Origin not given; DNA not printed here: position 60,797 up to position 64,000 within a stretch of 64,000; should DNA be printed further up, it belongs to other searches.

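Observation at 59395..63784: Unassigned three-gene minus-strand module: 945-aa Trp-rich soluble protein, membrane-anchored 219-aa protein and HExxH metallopeptidase-like protein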

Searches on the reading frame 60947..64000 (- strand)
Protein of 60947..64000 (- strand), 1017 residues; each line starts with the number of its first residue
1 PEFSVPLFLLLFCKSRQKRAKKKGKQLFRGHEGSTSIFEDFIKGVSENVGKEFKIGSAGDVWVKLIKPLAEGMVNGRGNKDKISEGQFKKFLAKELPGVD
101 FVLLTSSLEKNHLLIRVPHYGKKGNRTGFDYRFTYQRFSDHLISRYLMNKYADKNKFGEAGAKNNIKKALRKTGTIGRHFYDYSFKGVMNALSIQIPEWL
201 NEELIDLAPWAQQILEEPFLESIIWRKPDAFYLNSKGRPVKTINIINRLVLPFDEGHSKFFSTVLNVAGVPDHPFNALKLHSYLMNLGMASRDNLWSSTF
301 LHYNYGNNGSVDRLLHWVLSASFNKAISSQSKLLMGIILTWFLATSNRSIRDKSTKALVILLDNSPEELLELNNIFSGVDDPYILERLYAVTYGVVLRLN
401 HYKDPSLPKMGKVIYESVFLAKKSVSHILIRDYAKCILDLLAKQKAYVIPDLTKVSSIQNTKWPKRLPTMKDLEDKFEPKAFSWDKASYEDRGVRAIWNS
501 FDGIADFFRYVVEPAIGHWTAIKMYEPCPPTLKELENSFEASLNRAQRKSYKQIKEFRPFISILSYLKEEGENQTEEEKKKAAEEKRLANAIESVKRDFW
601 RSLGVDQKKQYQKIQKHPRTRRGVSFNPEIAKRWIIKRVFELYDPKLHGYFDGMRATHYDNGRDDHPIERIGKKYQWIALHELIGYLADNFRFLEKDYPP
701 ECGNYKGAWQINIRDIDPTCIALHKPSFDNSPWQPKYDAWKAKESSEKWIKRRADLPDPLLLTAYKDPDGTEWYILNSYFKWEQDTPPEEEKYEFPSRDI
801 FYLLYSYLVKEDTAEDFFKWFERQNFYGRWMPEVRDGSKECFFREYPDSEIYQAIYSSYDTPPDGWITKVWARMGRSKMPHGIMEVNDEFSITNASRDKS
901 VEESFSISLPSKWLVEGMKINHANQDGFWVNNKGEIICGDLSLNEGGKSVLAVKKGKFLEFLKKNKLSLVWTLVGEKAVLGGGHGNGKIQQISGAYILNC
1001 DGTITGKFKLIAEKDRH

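Call 3: search_protein_families(library=pfam, proteins=[window:60947-63784:-], max_evalue=1)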
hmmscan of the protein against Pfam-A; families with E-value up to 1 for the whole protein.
window:60947-63784:- (945 aa): 1 family
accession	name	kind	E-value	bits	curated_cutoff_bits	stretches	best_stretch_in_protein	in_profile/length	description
PF01023.25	S_100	-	0.028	14.4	22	1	6-26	20-40/45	S-100/ICaBP type calcium binding domain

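Call 4: search_protein_families(library=padloc, proteins=[window:60947-63784:-], max_evalue=1)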
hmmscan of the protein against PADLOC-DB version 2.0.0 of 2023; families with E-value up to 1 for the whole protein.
window:60947-63784:- (945 aa): 6 families
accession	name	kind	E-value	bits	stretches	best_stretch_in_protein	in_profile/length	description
PDLC02164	Avs2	-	1.7e-224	746.6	1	32-942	612-1498/1504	-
PDLC02165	Avs2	-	5e-163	542.7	1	27-937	472-1370/1375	-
PDLC02163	Avs2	-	4.5e-157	523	1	32-939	678-1573/1576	-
PDLC02162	Avs2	-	2.3e-139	464.6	2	61-451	625-996/1379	-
PDLC02161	Avs2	-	4.4e-98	327.6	1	57-912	637-1457/1499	-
PDLC02166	Avs2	-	7.2e-63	210.6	2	60-621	627-1169/1498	-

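Call 5: search_protein_families(library=ncbifam, proteins=[window:60947-63784:-], max_evalue=1)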
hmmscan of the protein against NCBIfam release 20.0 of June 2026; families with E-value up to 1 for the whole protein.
window:60947-63784:- (945 aa): 1 family
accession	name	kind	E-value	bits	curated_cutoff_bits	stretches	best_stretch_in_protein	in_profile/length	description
NF041813.1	Avs2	equivalog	1.8e-214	715.3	1000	1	41-927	445-1311/1317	AVAST type 2 anti-phage system protein Avs2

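Call 10: search_protein_families(library=padloc, proteins=[window:60947-64000:-], max_evalue=0.001)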
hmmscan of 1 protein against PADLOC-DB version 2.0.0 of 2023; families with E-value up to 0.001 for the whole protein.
window:60947-64000:- (1017 aa): 6 families
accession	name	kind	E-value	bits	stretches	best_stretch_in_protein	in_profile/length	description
PDLC02164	Avs2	-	6.5e-241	801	1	1-1014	513-1498/1504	-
PDLC02165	Avs2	-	2.4e-173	577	1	1-1009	380-1370/1375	-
PDLC02163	Avs2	-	8.5e-166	551.9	1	1-1011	581-1573/1576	-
PDLC02162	Avs2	-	4.1e-151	503.5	2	1-523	498-996/1379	-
PDLC02161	Avs2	-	5.1e-105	350.5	1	1-984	511-1457/1499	-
PDLC02166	Avs2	-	2.2e-66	222.3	2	2-693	501-1169/1498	-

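Call 11: search_solved_structures(query=window:60950-64000:-, max_evalue=0.01, show_alignments=1)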
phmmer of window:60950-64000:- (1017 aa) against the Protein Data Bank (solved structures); distinct sequences matched with E-value up to 0.01: 1.
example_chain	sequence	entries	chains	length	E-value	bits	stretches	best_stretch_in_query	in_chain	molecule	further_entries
9o4e_A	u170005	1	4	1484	2.6e-103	350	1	1-1009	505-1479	AVAST type 2 anti-phage system protein Avs2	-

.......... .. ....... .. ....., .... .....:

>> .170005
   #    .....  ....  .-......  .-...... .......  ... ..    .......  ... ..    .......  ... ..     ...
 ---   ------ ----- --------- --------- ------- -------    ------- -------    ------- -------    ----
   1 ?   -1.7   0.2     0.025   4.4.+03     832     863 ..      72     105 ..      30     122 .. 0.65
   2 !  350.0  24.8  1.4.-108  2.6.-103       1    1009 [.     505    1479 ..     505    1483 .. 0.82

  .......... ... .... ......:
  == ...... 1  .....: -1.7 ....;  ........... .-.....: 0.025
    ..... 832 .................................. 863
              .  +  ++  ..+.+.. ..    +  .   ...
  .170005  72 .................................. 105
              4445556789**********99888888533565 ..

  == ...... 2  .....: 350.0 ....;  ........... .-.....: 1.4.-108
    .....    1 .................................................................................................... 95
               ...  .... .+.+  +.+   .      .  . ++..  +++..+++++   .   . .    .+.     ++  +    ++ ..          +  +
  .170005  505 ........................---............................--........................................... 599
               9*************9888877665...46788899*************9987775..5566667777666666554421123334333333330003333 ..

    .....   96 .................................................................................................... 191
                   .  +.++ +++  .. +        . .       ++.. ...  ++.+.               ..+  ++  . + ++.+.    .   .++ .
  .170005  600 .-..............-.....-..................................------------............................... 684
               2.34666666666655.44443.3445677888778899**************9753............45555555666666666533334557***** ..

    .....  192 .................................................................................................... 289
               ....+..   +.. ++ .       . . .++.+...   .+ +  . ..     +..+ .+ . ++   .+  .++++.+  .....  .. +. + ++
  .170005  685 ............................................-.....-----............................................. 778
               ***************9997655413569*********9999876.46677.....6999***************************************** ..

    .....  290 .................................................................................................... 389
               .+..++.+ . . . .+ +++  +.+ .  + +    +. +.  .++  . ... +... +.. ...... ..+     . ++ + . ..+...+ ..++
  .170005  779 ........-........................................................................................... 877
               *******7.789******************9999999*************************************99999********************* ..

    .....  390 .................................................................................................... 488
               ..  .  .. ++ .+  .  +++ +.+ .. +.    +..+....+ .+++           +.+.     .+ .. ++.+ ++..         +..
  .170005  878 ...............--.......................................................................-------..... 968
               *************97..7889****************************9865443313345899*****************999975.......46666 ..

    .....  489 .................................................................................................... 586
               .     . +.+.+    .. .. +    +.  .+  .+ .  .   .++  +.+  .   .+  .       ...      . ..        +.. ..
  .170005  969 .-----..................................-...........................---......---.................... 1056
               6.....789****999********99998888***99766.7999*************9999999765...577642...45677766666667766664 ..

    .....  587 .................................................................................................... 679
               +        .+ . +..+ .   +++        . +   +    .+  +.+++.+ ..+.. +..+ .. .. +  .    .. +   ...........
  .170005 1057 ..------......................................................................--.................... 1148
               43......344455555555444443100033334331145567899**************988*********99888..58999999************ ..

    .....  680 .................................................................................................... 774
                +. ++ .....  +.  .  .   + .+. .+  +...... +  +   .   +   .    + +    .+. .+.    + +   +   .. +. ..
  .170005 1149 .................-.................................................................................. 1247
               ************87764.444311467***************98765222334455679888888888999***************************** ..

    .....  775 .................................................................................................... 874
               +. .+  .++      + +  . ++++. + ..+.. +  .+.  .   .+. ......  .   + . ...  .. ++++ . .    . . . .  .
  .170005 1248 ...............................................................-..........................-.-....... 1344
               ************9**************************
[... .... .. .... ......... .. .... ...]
